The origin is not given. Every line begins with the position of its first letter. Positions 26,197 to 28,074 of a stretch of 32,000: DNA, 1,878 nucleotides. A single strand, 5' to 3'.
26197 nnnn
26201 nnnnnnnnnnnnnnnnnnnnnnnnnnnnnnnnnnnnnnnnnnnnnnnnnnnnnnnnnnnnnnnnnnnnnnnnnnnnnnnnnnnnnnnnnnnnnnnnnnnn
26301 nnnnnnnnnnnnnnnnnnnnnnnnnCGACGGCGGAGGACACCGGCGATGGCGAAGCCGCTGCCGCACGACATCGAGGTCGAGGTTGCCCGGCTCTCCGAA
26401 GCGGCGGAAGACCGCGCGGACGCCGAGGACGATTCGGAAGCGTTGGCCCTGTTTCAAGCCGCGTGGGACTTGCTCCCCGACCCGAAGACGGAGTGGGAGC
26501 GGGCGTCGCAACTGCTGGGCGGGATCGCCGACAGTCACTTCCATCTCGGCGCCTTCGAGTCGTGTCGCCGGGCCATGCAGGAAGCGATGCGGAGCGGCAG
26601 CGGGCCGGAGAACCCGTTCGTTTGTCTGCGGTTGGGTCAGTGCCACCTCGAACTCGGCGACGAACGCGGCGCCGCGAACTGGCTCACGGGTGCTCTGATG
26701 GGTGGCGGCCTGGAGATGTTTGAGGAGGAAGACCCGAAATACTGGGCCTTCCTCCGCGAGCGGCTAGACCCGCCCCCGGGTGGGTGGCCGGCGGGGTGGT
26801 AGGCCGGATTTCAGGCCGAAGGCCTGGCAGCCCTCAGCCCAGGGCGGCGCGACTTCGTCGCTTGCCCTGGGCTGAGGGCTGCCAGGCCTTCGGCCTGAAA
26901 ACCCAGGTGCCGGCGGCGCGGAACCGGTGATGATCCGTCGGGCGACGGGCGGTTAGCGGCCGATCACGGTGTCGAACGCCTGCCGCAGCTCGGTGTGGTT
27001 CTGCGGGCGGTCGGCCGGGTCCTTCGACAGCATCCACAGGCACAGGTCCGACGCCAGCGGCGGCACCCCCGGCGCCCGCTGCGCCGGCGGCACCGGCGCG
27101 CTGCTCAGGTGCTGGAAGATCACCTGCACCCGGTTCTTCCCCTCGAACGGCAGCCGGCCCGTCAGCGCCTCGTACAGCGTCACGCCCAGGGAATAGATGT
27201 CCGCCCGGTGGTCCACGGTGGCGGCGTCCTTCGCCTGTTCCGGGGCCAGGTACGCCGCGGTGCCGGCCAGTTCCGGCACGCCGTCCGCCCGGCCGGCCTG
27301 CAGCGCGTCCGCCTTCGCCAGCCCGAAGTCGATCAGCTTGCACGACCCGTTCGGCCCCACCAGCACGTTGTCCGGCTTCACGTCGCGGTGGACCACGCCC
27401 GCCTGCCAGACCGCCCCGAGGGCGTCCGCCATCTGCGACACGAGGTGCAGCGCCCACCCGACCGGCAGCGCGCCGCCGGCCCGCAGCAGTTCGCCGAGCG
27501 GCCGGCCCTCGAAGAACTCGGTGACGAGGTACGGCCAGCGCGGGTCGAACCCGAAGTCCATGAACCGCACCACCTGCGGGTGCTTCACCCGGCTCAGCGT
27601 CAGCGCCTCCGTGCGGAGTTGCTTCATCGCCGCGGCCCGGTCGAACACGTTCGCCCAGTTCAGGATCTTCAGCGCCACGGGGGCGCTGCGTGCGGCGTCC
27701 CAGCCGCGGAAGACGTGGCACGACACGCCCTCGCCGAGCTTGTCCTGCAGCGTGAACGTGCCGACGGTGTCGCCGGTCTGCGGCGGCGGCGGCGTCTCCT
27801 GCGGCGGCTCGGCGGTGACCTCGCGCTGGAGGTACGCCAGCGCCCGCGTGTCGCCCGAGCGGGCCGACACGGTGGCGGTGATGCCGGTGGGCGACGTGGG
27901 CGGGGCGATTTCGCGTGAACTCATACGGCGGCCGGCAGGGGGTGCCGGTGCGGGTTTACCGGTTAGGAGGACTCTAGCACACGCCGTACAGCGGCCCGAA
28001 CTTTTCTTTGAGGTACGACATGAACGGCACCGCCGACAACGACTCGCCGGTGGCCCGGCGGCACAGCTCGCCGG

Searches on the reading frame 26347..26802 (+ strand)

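Call 68: search_protein_families(library=pfam, proteins=[window:26347-26802:+], max_evalue=0.0001)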
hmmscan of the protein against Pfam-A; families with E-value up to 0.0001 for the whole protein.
window:26347-26802:+ (151 aa): 2 families
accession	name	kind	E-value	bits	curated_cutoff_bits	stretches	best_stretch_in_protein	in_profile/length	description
PF14559.12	TPR_19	-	1.4e-05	25.8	25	0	30-80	8-51/68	Tetratricopeptide repeat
PF07719.23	TPR_2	-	1.4e-05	25.3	27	0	91-117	2-28/34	Tetratricopeptide repeat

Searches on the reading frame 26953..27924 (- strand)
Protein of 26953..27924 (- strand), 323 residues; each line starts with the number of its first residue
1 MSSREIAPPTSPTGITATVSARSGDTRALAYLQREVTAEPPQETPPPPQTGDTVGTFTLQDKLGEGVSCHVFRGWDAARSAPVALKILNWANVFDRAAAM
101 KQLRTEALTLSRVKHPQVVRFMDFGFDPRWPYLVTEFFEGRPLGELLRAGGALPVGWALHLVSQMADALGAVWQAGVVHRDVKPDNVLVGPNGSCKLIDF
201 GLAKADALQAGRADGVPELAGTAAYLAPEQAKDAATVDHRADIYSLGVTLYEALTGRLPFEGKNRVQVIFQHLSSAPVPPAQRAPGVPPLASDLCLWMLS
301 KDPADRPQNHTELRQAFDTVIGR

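Call 68: search_protein_families(library=pfam, proteins=[window:26953-27924:-], max_evalue=0.0001)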
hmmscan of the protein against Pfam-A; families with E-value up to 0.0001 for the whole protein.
window:26953-27924:- (323 aa): 3 families
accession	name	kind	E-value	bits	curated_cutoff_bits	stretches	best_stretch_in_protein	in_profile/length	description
PF00069.31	Pkinase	-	1.5e-46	159.4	31.7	1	58-311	2-256/263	Protein kinase domain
PF07714.23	PK_Tyr_Ser-Thr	-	1.2e-30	107.2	23.1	1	58-308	2-250/258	Protein tyrosine and serine/threonine kinase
PF01636.29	APH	-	2.3e-05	24.7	23.2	1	157-204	146-198/239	Phosphotransferase enzyme family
